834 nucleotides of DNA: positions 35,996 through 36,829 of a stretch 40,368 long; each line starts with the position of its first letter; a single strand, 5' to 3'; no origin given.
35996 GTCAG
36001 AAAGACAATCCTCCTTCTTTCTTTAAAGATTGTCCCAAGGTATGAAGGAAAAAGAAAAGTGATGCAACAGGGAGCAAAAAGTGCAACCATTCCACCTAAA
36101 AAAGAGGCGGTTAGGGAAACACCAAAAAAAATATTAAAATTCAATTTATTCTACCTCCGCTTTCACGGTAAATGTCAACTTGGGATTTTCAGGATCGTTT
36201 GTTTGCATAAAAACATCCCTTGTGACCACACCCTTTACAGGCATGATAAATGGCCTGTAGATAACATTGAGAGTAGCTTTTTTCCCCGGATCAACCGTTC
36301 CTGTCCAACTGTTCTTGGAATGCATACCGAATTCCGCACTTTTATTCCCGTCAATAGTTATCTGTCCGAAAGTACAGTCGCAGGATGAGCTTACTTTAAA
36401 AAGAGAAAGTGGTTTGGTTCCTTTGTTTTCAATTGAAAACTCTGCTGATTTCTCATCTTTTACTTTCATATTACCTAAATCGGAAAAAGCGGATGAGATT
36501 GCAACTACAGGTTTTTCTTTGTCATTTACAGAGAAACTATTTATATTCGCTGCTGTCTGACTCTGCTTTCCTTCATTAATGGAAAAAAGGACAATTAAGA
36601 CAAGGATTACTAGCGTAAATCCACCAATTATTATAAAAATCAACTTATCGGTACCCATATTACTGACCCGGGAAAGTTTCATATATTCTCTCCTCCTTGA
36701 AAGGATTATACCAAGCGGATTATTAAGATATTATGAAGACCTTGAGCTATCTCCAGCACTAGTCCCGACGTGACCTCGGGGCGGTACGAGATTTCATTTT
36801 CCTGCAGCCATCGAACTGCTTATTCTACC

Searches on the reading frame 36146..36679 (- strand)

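Call 29: search_protein_families(library=pfam, proteins=[window:36146-36679:-], max_evalue=0.01)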
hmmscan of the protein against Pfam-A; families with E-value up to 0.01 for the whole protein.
window:36146-36679:- (177 aa): 2 families
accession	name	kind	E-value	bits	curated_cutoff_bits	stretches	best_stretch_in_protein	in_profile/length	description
PF22544.2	HYDIN_VesB_CFA65-like_Ig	-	5.5e-11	43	25.5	1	58-174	2-99/100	HYDIN/CFA65/VesB-like, Ig-like domain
PF07610.17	DUF1573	-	1.6e-10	41.3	26.1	1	66-174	8-96/98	Protein of unknown function (DUF1573)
